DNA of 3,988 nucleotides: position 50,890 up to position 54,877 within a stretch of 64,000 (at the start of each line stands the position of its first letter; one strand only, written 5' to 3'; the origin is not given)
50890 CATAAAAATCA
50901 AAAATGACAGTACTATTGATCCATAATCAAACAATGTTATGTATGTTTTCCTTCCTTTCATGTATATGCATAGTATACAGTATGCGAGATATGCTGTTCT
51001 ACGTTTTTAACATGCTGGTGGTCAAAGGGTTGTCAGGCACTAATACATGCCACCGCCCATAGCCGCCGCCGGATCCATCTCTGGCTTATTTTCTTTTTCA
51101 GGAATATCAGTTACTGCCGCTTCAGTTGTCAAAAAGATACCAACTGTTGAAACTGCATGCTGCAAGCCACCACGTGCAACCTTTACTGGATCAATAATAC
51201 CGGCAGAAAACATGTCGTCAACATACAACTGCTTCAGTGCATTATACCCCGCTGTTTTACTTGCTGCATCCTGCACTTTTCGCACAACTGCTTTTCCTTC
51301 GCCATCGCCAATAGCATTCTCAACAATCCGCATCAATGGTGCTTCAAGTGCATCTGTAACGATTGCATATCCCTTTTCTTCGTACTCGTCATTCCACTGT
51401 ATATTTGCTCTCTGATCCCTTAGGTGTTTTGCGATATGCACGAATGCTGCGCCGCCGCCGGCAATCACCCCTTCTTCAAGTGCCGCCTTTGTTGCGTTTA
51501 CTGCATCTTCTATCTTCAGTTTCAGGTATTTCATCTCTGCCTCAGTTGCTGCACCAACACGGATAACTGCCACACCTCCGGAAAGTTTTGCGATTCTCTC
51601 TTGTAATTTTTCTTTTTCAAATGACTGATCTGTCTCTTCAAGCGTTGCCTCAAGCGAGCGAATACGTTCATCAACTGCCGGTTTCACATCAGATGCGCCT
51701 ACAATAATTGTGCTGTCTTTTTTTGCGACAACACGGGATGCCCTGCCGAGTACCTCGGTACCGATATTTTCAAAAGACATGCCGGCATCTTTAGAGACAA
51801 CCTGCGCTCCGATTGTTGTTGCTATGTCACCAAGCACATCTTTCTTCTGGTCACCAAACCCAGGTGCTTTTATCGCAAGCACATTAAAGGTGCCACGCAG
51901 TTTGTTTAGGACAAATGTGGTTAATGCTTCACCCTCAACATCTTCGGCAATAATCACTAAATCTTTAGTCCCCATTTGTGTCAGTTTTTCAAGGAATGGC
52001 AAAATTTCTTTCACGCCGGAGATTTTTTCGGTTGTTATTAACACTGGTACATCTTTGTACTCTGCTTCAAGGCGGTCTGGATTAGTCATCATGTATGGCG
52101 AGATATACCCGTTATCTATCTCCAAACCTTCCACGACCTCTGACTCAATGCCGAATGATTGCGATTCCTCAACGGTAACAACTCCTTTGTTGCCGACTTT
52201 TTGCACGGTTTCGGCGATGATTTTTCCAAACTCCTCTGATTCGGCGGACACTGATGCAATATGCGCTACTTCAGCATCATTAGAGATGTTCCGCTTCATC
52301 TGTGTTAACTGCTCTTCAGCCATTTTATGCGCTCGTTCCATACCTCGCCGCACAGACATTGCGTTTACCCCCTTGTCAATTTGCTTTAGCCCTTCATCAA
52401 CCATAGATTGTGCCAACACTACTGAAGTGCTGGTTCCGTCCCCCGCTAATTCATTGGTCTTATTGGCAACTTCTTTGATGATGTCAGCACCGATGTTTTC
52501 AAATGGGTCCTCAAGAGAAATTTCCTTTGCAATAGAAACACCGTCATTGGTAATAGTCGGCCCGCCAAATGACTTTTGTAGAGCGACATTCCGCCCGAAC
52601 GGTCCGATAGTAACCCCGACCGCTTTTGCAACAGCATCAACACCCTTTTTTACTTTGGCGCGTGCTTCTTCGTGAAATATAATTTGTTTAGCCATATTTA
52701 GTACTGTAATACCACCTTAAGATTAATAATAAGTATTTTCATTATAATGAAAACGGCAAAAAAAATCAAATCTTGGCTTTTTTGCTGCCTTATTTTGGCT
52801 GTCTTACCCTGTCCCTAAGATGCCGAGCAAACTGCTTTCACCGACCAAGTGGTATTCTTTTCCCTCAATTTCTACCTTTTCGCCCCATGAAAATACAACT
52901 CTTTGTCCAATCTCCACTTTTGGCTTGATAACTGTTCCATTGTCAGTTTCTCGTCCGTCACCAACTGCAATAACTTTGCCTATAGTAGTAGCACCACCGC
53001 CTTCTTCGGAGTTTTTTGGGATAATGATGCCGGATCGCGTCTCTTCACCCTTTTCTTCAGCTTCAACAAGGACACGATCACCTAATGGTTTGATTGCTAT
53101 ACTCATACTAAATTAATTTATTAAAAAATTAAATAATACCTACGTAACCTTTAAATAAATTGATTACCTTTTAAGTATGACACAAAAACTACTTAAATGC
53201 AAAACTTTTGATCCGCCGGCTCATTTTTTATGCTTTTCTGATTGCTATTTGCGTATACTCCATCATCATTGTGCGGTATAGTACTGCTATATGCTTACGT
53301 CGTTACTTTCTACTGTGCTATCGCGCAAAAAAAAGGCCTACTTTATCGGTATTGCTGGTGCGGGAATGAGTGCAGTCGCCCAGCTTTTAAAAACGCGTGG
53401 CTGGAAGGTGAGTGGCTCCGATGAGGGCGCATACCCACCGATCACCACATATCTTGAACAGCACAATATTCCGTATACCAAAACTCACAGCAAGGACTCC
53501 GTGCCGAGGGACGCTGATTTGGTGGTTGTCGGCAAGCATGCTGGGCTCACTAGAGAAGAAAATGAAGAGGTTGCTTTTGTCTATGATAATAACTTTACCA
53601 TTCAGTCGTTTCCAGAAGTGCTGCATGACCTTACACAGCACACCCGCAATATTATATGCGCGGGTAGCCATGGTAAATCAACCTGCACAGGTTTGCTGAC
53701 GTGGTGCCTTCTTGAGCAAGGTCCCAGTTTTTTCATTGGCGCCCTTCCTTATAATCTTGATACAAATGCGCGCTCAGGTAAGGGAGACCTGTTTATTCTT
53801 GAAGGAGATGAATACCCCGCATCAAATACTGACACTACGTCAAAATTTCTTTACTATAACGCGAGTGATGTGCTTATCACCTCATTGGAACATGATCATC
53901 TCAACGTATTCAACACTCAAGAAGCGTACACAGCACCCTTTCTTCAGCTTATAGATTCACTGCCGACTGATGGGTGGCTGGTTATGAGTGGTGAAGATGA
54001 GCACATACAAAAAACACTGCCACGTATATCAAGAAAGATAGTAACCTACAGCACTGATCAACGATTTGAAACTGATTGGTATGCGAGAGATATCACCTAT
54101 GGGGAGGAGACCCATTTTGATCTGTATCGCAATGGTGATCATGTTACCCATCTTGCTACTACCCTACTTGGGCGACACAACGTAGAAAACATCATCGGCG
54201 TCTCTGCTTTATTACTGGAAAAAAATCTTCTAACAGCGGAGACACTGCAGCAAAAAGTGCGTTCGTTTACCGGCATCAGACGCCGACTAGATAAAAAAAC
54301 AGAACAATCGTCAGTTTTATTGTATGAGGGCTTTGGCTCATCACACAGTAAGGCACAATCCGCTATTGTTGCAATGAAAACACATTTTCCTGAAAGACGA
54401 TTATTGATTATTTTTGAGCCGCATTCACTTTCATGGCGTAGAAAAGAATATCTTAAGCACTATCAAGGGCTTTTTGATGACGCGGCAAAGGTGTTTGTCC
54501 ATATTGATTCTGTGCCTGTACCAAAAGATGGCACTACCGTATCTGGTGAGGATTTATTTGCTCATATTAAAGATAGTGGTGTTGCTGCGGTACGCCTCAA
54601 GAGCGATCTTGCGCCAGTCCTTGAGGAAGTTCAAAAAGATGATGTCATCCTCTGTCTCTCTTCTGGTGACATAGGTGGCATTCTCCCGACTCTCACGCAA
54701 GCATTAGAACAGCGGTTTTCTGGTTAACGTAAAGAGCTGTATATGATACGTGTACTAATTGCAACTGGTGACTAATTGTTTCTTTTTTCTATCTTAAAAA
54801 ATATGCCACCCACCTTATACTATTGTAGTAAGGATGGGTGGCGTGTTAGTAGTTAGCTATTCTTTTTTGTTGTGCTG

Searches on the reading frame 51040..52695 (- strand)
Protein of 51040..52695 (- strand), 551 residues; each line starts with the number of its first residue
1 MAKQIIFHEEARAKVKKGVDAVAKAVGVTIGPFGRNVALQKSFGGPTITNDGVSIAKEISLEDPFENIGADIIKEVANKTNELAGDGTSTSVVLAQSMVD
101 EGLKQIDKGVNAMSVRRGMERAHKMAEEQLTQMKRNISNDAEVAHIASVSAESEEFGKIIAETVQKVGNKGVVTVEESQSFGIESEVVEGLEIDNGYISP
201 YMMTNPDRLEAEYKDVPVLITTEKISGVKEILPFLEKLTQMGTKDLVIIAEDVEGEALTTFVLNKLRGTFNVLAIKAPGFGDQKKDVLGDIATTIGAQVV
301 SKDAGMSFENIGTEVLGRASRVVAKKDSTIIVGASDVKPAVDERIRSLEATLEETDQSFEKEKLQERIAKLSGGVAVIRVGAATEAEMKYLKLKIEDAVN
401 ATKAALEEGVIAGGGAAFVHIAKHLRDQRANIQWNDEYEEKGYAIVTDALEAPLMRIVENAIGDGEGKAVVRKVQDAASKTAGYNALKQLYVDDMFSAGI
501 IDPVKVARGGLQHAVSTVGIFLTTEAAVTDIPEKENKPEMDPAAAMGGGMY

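Call 17: search_protein_families(library=ncbifam, proteins=[window:51040-52695:-], max_evalue=0.01)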
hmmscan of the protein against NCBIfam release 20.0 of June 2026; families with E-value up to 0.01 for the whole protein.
window:51040-52695:- (551 aa): 19 families
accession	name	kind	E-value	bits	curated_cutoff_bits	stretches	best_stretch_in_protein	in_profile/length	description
NF000592.1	PRK00013.1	subfamily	1.2e-195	651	397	1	2-532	1-524/524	chaperonin GroEL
TIGR02348.1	GroEL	equivalog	7.5e-194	645.1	582.1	1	2-534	1-526/526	chaperonin GroEL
NF009487.0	PRK12849.1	subfamily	1.1e-192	641.2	352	1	1-540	1-532/543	chaperonin GroEL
NF009489.0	PRK12851.1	subfamily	4.3e-192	639.3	464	1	1-546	2-539/541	chaperonin GroEL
NF009488.0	PRK12850.1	subfamily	3.6e-187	623.2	475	1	1-548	2-541/544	chaperonin GroEL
NF010704.0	PRK14104.1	subfamily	7.5e-154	513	1041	1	2-548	3-543/546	chaperonin GroEL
NF038369.1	GroEL3_Chlamy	exception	1.3e-65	222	600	1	8-517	9-495/506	variant chaperonin GroEL3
NF038370.1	GroEL2_Chlamy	exception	6.2e-56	190.1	600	1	20-525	20-516/533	variant chaperonin GroEL2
NF041083.2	thermosome_beta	equivalog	1.2e-26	93.8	400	2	15-179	22-183/520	thermosome subunit beta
NF041082.2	thermosome_alpha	equivalog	1.9e-26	93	450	2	17-183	24-189/519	thermosome subunit alpha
TIGR02339.1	thermosome_arch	subfamily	2.3e-26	92.6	671.1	2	16-179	22-183/521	thermosome subunit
TIGR02345.1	chap_CCT_eta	equivalog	3.2e-18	65.3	669.2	2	19-146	27-150/523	T-complex protein 1 subunit eta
TIGR02342.1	chap_CCT_delta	equivalog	1.3e-17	63.6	695.35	2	16-152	15-149/517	T-complex protein 1 subunit delta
TIGR02343.1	chap_CCT_epsi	equivalog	4.3e-15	55.3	710.5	1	18-168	35-181/532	T-complex protein 1 subunit epsilon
TIGR02347.1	chap_CCT_zeta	equivalog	1e-13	50.7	587.15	1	26-166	32-167/531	T-complex protein 1 subunit zeta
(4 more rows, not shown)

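Call 42: find_related_loci(query=window:51040-52695:-, collection=genome_contigs, flank=1000)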
Query window:51040-52695:- (551 aa) in genome_contigs; peptide patterns used: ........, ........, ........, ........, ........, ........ (x = any residue, [..] = any of these).
86 stretches matched a pattern; 38 encode a relative of the query (tblastn E <= 1e-3); 38 distinct loci.
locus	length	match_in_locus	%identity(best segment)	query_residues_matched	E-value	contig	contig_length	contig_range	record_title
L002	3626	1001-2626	93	1-542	0e+0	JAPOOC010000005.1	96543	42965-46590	MAG: Candidatus Kaiserbacteria bacterium isolate APA_bin_25 c_000000196242, whole genome shotgun sequence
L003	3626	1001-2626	92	1-542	0e+0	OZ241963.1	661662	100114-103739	MAG: Candidatus Paceibacterota bacterium isolate a4431f2c-c61a-43fb-9f92-c5996bac4907 genome assembly, chromosome: 1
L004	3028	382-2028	54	1-540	5e-180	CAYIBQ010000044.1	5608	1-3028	MAG TPA_asm: uncultured Candidatus Saccharibacteria bacterium isolate ERP119705_co1_646 genome assembly, contig: NODE_24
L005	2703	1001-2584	54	1-537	2e-180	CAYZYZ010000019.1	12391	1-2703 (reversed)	MAG TPA_asm: uncultured Candidatus Saccharibacteria bacterium isolate binchicken_co387_569 genome assembly, contig: NODE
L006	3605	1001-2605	52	1-535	4e-173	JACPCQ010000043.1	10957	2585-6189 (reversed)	MAG: Parcubacteria group bacterium isolate NC_groundwater_287_Ag_S-0.65um_51_11 S6_GD2017_2_S65_scaffold_3821, whole gen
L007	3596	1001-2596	52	1-544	6e-173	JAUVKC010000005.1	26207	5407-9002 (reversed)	MAG: Candidatus Buchananbacteria bacterium isolate CSMAG_470 CSMAG_470_k127_1016952_length_26207_cov_16.6036, whole geno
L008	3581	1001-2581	52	1-535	1e-170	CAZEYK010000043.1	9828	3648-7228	MAG TPA_asm: uncultured Gammaproteobacteria bacterium isolate SRP118108_co5_163 genome assembly, contig: NODE_7823_lengt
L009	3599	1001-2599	51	2-540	2e-168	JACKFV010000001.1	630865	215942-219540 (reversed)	MAG: Candidatus Peribacteria bacterium isolate HK-STAS-PATE-14 HK-STAS-PATE-14_1, whole genome shotgun sequence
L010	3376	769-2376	50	1-539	9e-173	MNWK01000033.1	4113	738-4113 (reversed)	MAG: Parcubacteria group bacterium CG1_02_44_31 cg1_0.2_scaffold_22070_c, whole genome shotgun sequence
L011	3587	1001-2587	49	1-537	6e-163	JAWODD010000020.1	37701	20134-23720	MAG: Bacillota bacterium isolate BLK5-2.bin.114 k191_1904152, whole genome shotgun sequence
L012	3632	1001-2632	48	1-546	2e-162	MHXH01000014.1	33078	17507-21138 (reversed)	MAG: Parcubacteria group bacterium RIFCSPLOWO2_01_FULL_48_18 rifcsplowo2_01_scaffold_3214, whole genome shotgun sequence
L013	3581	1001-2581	49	1-536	9e-161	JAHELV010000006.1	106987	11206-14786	MAG: Nitriliruptorales bacterium isolate Ww637 NODE_171_length_106987_cov_14.215737, whole genome shotgun sequence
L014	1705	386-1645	57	1-420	2e-169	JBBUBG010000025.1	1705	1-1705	MAG: Patescibacteria group bacterium isolate H52-bin082_1 H52_bin082_1_000000000025, whole genome shotgun sequence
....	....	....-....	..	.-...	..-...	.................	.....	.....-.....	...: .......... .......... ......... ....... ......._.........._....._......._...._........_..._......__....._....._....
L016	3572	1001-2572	49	1-531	1e-154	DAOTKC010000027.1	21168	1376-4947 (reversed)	MAG TPA_asm: Eubacteriales bacterium isolate AMR_MDS_2983 NODE_2878_length_21168_cov_5.387865, whole genome shotgun sequ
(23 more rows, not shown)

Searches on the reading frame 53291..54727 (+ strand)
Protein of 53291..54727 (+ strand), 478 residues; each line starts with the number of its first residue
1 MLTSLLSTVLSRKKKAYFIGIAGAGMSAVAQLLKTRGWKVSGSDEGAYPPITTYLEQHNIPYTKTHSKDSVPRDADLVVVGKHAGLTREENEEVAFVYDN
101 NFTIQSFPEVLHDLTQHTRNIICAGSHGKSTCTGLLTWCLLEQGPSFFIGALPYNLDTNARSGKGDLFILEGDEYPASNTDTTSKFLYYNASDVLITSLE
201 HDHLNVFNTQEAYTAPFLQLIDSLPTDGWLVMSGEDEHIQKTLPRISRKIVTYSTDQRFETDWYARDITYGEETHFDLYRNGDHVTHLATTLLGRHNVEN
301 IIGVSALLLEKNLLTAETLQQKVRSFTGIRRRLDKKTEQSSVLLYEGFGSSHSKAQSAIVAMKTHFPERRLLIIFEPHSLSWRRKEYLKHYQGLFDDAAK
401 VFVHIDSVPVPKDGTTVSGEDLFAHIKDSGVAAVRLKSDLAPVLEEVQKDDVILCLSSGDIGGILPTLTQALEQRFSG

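Call 57: search_protein_families(library=pfam, proteins=[window:53291-54727:+], max_evalue=0.001)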
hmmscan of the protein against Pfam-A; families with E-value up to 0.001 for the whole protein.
window:53291-54727:+ (478 aa): 2 families
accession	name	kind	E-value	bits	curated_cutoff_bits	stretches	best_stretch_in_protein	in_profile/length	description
PF08245.18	Mur_ligase_M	-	1.5e-18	68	24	1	124-307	2-199/200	Mur ligase middle domain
PF01225.30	Mur_ligase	-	3.4e-14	53.4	21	1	17-117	3-93/95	Mur ligase family, catalytic domain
